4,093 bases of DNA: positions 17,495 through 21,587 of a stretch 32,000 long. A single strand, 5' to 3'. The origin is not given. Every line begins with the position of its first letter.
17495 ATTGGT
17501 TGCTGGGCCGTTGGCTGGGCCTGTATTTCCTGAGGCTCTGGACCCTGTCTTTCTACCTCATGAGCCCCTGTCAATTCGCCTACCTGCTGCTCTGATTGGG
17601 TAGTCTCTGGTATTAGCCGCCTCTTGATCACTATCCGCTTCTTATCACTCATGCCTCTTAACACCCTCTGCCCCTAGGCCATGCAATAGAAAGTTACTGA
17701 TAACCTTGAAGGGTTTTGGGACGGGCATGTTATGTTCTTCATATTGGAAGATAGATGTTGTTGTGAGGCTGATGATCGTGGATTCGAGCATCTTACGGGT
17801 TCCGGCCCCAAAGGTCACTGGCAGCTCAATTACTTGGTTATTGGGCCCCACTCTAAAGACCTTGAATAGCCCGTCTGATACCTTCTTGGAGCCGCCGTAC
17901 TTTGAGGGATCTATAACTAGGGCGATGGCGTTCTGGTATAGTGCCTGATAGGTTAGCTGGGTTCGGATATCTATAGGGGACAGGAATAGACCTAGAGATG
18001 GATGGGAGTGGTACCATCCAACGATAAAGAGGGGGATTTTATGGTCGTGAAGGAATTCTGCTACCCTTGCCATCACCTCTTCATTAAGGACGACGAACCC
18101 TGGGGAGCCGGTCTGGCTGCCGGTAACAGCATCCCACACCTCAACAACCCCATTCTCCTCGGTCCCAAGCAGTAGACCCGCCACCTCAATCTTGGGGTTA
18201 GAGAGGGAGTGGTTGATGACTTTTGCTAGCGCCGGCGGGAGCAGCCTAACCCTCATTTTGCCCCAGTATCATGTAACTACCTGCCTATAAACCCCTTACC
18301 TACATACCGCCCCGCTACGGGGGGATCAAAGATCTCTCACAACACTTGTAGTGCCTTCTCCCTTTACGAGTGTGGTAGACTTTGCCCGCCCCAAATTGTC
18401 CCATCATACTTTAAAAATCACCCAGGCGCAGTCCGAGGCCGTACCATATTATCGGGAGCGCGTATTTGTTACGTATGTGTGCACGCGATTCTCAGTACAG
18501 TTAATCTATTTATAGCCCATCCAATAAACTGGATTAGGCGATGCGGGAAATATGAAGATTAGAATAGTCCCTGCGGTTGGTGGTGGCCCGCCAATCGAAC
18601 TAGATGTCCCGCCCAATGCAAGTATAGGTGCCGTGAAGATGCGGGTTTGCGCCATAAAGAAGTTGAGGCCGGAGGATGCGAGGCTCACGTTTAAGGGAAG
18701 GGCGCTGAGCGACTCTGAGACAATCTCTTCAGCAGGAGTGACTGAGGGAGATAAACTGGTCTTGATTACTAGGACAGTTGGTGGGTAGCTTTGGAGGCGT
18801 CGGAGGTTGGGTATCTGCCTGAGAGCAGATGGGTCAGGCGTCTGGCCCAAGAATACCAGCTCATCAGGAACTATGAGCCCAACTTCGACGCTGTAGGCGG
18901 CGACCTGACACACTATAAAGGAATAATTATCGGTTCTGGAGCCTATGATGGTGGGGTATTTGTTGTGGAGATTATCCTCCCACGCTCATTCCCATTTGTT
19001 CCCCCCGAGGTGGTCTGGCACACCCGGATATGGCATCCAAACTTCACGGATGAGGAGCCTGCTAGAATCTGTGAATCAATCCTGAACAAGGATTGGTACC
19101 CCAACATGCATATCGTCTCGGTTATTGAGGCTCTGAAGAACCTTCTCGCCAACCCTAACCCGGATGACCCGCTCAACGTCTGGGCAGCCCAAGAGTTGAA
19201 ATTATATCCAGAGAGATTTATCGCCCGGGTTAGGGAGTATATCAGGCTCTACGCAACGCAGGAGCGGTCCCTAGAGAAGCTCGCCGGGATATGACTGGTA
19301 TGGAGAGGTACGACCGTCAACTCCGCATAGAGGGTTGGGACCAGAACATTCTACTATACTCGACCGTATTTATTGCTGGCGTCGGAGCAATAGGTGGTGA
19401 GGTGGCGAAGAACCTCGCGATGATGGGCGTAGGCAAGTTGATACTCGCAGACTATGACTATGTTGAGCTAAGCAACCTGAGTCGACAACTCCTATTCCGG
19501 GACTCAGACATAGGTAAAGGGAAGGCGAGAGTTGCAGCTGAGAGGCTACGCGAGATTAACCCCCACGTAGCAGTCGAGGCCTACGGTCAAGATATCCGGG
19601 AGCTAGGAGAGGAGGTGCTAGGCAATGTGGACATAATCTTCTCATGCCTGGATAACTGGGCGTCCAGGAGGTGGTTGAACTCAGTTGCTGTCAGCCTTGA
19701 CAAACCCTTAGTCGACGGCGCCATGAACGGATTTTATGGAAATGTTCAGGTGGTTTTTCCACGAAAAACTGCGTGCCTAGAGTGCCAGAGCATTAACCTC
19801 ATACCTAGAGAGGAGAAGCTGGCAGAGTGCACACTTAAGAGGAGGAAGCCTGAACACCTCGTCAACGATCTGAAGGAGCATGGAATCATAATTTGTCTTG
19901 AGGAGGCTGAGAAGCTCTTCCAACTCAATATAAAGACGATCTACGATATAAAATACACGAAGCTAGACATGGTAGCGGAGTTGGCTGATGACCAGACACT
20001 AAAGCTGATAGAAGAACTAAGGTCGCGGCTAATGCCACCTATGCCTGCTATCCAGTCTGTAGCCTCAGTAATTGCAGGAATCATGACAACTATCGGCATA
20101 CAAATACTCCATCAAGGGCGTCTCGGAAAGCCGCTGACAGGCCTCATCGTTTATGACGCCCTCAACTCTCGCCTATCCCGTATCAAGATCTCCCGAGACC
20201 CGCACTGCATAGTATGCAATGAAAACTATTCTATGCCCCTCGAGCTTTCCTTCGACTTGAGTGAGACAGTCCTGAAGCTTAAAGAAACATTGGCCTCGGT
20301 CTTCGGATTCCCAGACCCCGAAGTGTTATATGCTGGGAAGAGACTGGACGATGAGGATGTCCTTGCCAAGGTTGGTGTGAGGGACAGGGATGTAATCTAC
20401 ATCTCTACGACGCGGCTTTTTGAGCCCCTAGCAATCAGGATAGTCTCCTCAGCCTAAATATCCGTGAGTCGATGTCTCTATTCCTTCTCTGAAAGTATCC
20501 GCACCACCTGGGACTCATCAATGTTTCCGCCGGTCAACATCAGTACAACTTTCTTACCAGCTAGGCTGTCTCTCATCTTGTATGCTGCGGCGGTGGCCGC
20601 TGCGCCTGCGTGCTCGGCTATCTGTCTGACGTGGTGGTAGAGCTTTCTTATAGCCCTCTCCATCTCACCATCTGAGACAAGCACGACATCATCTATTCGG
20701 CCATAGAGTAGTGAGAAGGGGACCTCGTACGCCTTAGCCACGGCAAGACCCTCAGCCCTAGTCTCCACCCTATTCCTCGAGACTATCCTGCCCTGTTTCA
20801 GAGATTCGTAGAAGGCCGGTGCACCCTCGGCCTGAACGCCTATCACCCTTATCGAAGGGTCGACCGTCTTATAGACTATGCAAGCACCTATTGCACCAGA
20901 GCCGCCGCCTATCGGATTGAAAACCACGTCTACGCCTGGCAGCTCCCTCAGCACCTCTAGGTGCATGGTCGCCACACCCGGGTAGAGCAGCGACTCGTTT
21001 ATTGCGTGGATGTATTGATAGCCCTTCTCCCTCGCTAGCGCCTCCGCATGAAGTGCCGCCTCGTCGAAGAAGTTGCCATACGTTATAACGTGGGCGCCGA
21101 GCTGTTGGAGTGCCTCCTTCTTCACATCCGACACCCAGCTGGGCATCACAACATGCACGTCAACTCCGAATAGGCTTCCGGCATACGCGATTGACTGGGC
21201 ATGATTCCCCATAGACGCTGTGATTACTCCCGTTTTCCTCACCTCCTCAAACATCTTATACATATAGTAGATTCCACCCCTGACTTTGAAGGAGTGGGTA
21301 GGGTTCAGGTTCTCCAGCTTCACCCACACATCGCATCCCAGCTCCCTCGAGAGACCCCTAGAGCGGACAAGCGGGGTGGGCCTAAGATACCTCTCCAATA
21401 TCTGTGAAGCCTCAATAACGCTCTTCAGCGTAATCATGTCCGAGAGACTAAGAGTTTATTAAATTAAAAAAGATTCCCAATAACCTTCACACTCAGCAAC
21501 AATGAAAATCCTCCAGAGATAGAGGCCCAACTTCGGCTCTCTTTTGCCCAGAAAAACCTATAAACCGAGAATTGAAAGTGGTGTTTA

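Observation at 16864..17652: Unknown 262-aa coiled-coil protein translationally coupled to the JAMM protease; a possible adaptor in an apparently E3-less system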

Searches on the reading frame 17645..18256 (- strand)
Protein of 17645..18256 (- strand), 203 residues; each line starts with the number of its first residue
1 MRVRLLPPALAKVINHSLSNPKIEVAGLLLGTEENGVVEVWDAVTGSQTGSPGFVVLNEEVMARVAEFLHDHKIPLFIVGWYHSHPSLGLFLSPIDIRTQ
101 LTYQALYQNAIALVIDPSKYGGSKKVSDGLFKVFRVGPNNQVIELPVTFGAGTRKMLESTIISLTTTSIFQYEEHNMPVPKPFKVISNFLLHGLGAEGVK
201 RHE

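Call 3: search_protein_families(library=pfam, proteins=[window:17645-18256:-], max_evalue=0.01)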
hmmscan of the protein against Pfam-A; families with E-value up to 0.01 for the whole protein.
window:17645-18256:- (203 aa): 3 families
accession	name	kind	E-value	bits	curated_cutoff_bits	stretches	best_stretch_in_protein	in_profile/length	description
PF01398.27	JAB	-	3.3e-16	59.6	22.5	1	3-108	6-116/117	JAB1/Mov34/MPN/PAD-1 ubiquitin protease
PF14464.11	Prok-JAB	-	3.2e-06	27.4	25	1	9-99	4-89/114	Prokaryotic homologs of the JAB domain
PF03665.18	UPF0172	-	6.2e-05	23.4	24.4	1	7-123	6-121/192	Uncharacterised protein family (UPF0172)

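Call 4: search_protein_families(library=ncbifam, proteins=[window:17645-18256:-], max_evalue=0.01)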
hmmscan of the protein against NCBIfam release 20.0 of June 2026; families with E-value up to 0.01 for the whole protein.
window:17645-18256:- (203 aa): 0 families

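Call 21: find_homologous_proteins(query=window:17645-18256:-, max_evalue=1e-10)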
Query window:17645-18256:- (203 aa): 38 proteins with E <= 1e-10 among 402 candidates.
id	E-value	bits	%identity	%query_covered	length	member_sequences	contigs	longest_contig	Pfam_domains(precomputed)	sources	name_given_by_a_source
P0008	3.3e-130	450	100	100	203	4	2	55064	PF01398.27,PF14464.12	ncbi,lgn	ncbi:MAG: hypothetical protein QXM16_01705 [Nitrososphaerota archaeon]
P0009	1.4e-106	373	80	100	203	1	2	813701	PF01398.27,PF03665.19,PF14464.12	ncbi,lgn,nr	ncbi:MAG: hypothetical protein RMJ28_02680 [Nitrososphaerota archaeon]|nr:hypothetical protein [Cand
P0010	2.6e-100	352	78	100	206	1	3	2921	PF01398.27,PF03665.19,PF14464.12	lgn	-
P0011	5.6e-95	335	75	100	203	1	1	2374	PF01398.27,PF03665.19,PF14464.12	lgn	-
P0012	1.4e-91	324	72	100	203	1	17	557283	PF01398.27,PF03665.19,PF14464.12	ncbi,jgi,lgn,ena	ncbi:MAG: Mov34/MPN/PAD-1 family protein [Nitrososphaerota archaeon]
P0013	1.3e-86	307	72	94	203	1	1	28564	PF01398.27,PF03665.19,PF14464.12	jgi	-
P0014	8.0e-82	292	65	100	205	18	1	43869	PF01398.27,PF14464.12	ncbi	-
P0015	7.9e-81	288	67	100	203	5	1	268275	PF01398.27,PF14464.12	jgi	jgi:proteasome lid subunit RPN8/RPN11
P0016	5.0e-53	198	57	83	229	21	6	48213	PF01398.27,PF03665.19,PF14464.12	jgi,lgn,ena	jgi:proteasome lid subunit RPN8/RPN11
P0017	1.0e-52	197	59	83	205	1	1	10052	PF01398.27,PF14464.12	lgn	-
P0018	2.5e-52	195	55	81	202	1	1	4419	PF01398.27,PF14464.12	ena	-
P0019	3.8e-50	188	56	83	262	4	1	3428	PF01398.27,PF14464.12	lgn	-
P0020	4.6e-49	185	59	79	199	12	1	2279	PF01398.27,PF14464.12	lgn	-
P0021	3.3e-48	182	54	83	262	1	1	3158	PF01398.27,PF14464.12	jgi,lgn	-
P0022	1.3e-47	180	52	83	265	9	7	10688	PF01398.27,PF14464.12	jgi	-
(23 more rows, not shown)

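Call 25: find_related_loci(query=A2, collection=genome_contigs, flank=7000)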
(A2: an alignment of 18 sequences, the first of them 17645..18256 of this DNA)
Query A2 (203 aa) in genome_contigs; peptide patterns used: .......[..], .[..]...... (x = any residue, [..] = any of these).
599 stretches matched a pattern (row limit reached: there are more); 476 encode a relative of the query (tblastn E <= 1e-3); the best 80 are kept; 80 distinct loci.
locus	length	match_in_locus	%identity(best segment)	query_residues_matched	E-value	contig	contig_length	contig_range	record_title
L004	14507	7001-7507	58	1-169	4e-58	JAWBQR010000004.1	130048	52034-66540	MAG: Nitrososphaerota archaeon isolate JZ-1_201705_bins_35 JZ-1_201705_bins_35_scaffold_4, whole genome shotgun sequence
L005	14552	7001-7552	53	1-181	2e-57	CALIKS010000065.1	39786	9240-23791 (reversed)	MAG: uncultured archaeon isolate S1_Bin_MAXBIN__124_sub_1 genome assembly, contig: c_000001599483, whole genome shotgun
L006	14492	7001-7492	56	1-164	3e-55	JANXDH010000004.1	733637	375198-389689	MAG: Aigarchaeota archaeon isolate SKYB10 k141_177034, whole genome shotgun sequence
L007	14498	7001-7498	53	1-166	7e-55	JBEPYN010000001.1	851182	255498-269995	MAG: Nitrososphaerota archaeon isolate 03V1_S199.concoct.093 NODE_4_length_851182_cov_7.010482, whole genome shotgun seq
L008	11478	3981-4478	54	1-166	2e-54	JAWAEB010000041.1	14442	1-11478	MAG: Nitrososphaerota archaeon isolate QQ_201901_bins_112 QQ_201901_bins_112_scaffold_41, whole genome shotgun sequence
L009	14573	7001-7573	49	1-200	3e-54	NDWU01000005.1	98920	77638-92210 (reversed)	MAG: Candidatus Terraquivivens tikiterensis isolate NZ13-MG1 contig_220_4, whole genome shotgun sequence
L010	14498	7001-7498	54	1-166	2e-53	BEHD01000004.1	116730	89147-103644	Archaeon HR01 DNA, contig: NODE_75_4, isolate: HRbin01, whole genome shotgun sequence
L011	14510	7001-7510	52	1-170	1e-51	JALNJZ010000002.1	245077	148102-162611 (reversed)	MAG: Candidatus Terraquivivens tengchongensis isolate GMQP.bins.8.201907 NODE_10_length_245077_cov_1.959408, whole genom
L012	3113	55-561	49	1-169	2e-51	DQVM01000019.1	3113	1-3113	MAG TPA_asm: Candidatus Caldarchaeum subterraneum isolate SZUA-1515 k95_302113, whole genome shotgun sequence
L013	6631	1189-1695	50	1-169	1e-51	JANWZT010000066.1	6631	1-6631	MAG: Candidatus Caldarchaeum sp. isolate SKYG24 NODE_66_length_6631_cov_2.023802, whole genome shotgun sequence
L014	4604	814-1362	45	1-181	1e-51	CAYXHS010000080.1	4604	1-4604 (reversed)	MAG TPA_asm: uncultured Nitrososphaeria archaeon isolate binchicken_co184_276 genome assembly, contig: NODE_40721_length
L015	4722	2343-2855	47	1-169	1e-50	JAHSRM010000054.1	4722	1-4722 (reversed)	MAG: Candidatus Benthortus lauensis isolate T2-175 k151_112345, whole genome shotgun sequence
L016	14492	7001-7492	51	1-164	6e-50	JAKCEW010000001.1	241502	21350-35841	MAG: Candidatus Terraquivivens yellowstonensis isolate LGB-05.bin.49 NODE_10_length_241502_cov_62.398659, whole genome s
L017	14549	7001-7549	44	1-182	6e-50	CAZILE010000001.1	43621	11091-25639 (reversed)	MAG TPA_asm: uncultured Nitrososphaeria archaeon isolate binchicken_co6_528 genome assembly, contig: NODE_524_length_436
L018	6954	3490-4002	47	1-169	3e-50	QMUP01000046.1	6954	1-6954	MAG: Candidatus Wolframiiraptor sp. isolate B99-G9 B99_Guay9_scaffold_17553, whole genome shotgun sequence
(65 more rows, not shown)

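Call 66: search_protein_families(library=padloc, proteins=[window:17645-18256:-], max_evalue=0.01)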
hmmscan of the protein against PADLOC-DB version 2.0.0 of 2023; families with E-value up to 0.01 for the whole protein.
window:17645-18256:- (203 aa): 5 families
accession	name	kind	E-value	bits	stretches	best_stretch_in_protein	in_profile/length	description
PDLC00727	Effector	-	0.00029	17.4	1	22-116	27-124/590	TIR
PDLC00890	JAB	-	0.001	16.6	1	3-99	12-111/157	JAB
PDLC00891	JAB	-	0.0033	14.9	1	20-99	31-110/159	JAB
PDLC02013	SAVED5--SAVED_TIR_JAB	-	0.0043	13.6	1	23-114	28-121/584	-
PDLC00905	JAB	-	0.0096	14.1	0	1-99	1-104/154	JAB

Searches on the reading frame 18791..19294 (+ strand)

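Call 3: search_protein_families(library=pfam, proteins=[window:18791-19294:+], max_evalue=0.01)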
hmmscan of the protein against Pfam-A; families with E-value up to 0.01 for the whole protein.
window:18791-19294:+ (167 aa): 1 family
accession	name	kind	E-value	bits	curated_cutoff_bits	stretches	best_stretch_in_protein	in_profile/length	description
PF00179.31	UQ_con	-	3.7e-27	95.1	27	1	17-150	1-139/140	Ubiquitin-conjugating enzyme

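Call 4: search_protein_families(library=ncbifam, proteins=[window:18791-19294:+], max_evalue=0.01)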
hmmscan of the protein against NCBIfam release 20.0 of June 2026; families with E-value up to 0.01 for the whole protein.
window:18791-19294:+ (167 aa): 0 families

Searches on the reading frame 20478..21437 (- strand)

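Call 3: search_protein_families(library=pfam, proteins=[window:20478-21437:-], max_evalue=0.01)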
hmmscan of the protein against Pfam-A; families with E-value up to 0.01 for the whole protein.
window:20478-21437:- (319 aa): 1 family
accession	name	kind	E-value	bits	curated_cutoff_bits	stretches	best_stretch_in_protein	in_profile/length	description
PF00291.31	PALP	-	3e-77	260.3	35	1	17-303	4-295/295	Pyridoxal-phosphate dependent enzyme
